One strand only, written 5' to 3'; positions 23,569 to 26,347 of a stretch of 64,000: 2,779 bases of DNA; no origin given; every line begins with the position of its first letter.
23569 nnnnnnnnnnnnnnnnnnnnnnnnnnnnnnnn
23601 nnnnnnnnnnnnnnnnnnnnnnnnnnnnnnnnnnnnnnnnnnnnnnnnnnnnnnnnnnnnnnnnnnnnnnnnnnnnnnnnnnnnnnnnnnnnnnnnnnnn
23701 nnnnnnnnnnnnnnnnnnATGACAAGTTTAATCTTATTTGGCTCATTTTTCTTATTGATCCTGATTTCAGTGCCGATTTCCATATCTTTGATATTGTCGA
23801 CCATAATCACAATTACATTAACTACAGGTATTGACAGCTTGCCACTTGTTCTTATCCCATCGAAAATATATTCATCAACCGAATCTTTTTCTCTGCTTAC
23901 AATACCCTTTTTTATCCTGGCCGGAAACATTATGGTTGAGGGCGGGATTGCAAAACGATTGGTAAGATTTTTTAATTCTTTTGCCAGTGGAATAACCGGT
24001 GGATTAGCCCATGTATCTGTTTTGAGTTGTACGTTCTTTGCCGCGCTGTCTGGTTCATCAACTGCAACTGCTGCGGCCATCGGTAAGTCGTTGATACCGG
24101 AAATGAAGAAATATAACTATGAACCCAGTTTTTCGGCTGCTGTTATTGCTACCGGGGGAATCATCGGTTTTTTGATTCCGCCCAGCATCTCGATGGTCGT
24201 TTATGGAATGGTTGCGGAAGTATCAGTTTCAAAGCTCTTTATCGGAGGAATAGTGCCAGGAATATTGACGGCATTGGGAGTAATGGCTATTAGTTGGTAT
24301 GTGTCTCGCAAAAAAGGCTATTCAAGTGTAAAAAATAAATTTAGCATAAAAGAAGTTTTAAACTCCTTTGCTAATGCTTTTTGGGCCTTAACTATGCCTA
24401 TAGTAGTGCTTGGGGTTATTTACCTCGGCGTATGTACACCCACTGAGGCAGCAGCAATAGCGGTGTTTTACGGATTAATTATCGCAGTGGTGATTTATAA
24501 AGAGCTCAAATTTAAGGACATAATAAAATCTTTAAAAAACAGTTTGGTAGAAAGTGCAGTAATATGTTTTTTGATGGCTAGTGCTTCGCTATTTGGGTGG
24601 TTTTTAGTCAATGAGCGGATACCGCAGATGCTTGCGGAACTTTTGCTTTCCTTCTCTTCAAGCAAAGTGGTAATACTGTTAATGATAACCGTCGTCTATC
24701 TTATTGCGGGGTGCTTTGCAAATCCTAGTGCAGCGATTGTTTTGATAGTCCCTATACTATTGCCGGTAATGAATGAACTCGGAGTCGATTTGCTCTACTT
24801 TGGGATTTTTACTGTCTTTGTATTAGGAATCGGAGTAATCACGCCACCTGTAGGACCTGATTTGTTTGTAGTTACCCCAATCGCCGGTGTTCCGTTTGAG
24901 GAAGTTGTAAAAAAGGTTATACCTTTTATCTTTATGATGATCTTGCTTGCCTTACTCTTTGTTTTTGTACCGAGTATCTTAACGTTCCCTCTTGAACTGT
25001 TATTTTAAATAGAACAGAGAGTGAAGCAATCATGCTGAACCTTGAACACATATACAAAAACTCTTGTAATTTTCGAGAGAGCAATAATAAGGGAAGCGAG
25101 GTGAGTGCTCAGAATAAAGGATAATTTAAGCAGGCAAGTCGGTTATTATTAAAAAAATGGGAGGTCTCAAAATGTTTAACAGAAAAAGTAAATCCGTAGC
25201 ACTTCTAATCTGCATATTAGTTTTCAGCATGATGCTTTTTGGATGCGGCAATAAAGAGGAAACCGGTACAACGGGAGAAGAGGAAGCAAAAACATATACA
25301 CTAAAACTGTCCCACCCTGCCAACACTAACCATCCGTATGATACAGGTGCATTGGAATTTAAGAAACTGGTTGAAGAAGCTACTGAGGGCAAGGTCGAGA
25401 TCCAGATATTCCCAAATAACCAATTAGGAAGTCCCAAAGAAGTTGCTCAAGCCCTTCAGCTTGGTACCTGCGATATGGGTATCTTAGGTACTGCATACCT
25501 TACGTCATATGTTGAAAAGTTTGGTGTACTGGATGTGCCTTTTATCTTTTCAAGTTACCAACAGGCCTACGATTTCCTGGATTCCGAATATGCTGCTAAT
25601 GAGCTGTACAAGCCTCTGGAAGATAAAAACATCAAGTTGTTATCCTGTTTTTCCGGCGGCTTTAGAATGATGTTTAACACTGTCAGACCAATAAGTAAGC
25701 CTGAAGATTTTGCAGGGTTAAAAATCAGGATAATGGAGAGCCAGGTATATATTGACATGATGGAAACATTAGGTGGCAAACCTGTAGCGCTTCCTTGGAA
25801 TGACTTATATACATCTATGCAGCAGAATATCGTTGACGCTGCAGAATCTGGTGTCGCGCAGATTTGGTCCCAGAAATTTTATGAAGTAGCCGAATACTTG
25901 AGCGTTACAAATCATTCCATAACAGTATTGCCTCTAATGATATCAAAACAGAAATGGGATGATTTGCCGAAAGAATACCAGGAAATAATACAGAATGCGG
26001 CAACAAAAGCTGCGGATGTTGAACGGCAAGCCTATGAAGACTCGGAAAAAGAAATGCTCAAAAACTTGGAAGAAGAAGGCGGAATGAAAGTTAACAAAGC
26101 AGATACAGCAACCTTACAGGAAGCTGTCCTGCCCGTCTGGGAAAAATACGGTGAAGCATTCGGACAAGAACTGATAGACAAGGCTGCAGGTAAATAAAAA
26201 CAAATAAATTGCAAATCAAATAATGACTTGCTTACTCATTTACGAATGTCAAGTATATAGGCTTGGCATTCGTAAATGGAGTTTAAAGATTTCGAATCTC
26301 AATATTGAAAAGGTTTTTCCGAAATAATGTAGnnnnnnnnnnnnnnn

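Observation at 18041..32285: Sigma-54/PrpR-like-controlled island: 2x MmgE/PrpD, LeuCD-type hydro-lyase, TRAP, LarA-like epimerase, HD, DUF1847 and IDH; candidate uncharacterised hydroxy-/tricarboxylate pathway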

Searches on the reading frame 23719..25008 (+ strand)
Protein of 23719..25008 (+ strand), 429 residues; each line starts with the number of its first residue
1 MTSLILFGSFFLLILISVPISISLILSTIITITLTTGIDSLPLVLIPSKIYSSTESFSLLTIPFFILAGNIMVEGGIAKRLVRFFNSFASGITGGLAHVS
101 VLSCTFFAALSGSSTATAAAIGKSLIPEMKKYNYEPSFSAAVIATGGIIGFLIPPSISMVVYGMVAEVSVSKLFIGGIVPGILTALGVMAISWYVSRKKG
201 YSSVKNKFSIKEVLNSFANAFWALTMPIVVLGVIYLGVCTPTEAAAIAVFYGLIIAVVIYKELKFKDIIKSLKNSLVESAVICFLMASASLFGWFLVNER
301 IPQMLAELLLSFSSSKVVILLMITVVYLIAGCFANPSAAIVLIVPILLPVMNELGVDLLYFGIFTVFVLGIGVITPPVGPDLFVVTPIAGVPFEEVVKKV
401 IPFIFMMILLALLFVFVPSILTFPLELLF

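Call 3: search_protein_families(library=pfam, proteins=[window:23719-25008:+])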
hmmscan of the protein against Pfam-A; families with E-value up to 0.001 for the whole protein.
window:23719-25008:+ (429 aa): 3 families
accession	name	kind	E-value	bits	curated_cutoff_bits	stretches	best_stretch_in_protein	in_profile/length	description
PF06808.19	DctM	-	4.5e-116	388.5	23.8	1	7-420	1-413/413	Tripartite ATP-independent periplasmic transporter, DctM component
PF03553.21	Na_H_antiporter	-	1.6e-05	24.8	23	1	69-170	174-275/303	Na+/H+ antiporter family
PF03606.21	DcuC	-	0.00038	19.6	23.1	1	114-417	134-458/461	C4-dicarboxylate anaerobic carrier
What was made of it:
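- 23719..25008 (+): TRAP large membrane subunit DctM. Call 3: DctM 4.5e-116.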

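Call 4: search_protein_families(library=ncbifam, proteins=[window:23719-25008:+])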
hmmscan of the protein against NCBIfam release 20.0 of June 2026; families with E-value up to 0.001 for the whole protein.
window:23719-25008:+ (429 aa): 3 families
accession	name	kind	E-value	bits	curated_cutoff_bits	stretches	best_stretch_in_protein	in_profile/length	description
TIGR00786.1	dctM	subfamily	3.8e-123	411.2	268.45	1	18-423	2-403/405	TRAP transporter large permease subunit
NF011634.1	PRK15060.1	equivalog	6.5e-83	279.1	800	1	1-427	1-423/425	2,3-diketo-L-gulonate TRAP transporter large permease YiaN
TIGR02123.1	TRAP_fused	subfamily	5.7e-25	88.1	320.65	1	48-423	157-537/615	TRAP transporter fused permease subunit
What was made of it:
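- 23719..25008 (+): Call 4: TIGR00786, 411 bits.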

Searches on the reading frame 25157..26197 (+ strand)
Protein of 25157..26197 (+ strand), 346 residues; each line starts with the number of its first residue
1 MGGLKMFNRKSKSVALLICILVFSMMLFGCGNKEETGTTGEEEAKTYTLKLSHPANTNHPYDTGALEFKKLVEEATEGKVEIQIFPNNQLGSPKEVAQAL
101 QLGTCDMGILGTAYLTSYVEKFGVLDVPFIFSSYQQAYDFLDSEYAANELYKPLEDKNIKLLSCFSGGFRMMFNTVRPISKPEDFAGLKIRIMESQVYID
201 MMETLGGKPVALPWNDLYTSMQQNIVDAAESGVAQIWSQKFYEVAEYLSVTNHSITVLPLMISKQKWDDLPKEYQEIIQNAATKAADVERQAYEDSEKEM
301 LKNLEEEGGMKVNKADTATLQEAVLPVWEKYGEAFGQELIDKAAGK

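Call 3: search_protein_families(library=pfam, proteins=[window:25157-26197:+])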
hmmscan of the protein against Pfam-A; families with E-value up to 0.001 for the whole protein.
window:25157-26197:+ (346 aa): 1 family
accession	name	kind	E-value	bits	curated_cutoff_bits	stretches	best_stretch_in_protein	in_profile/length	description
PF03480.18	DctP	-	1.6e-92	310.3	23.4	1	52-331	2-283/286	Bacterial extracellular solute-binding protein, family 7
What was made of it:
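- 25157..26197 (+): TRAP solute-binding protein DctP; ligand unknown. Call 3: DctP 1.6e-92.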

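Call 4: search_protein_families(library=ncbifam, proteins=[window:25157-26197:+])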
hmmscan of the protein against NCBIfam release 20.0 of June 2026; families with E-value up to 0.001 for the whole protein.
window:25157-26197:+ (346 aa): 2 families
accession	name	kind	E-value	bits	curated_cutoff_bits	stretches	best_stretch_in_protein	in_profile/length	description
TIGR00787.1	dctP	subfamily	6e-75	252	175.05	1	52-307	2-256/257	DctP family TRAP transporter solute-binding subunit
NF037995.1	TRAP_S1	subfamily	8.9e-69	231.8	50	1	50-322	1-270/271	TRAP transporter substrate-binding protein DctP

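Call 15: search_solved_structures(query=window:25157-26197:+, max_evalue=1e-10)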
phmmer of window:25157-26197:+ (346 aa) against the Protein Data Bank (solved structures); distinct sequences matched with E-value up to 1e-10: 87 (the best 60 are shown).
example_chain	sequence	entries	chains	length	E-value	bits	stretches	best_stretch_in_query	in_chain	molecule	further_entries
4p47_A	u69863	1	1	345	8.4e-54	186.2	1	38-342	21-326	TRAP dicarboxylate transporter, DctP subunit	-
4pf8_A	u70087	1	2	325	1.8e-49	171.9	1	58-334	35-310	TRAP-T family transporter, DctP (Periplasmic binding) subunit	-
4pdd_A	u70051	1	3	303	6.7e-48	166.8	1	49-340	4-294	TRAP dicarboxylate transporter, DctP subunit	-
4x8r_A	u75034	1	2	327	5.2e-46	160.6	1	52-333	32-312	TRAP dicarboxylate transporter, DctP subunit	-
4nq8_A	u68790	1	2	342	5.1e-45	157.3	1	45-341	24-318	Putative periplasmic substrate-binding transport protein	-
4ovs_A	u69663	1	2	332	9.5e-45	156.4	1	45-343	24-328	TRAP dicarboxylate transporter, DctP subunit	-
4pfr_A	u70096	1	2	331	2.9e-43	151.5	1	44-336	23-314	TRAP dicarboxylate transporter, DctP subunit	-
4n8y_A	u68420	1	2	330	5e-43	150.8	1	64-332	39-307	Putative TRAP-type C4-dicarboxylate transport system, binding periplasmic protein (DctP su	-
4p1l_A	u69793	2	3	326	3.3e-42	148.1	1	59-332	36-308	TRAP dicarboxylate transporter, DctP subunit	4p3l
7bbr_A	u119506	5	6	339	4.1e-41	144.5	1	48-341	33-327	Putative TRAP transporter solute receptor DctP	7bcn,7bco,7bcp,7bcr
4p1e_A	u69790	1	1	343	6e-40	140.6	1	49-333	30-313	TRAP dicarboxylate transporter, DctP subunit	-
4o94_A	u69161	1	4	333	8e-40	140.2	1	47-344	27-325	TRAP dicarboxylate transporter DctP subunit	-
2xxk_A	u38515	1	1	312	4.7e-39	137.7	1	47-338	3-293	SIALIC ACID-BINDING PERIPLASMIC PROTEIN SIAP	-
4nn3_A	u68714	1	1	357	5.3e-39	137.5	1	43-329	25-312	TRAP dicarboxylate transporter, DctP subunit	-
2cex_A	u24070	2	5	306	8.1e-39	136.9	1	47-338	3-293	PROTEIN HI0146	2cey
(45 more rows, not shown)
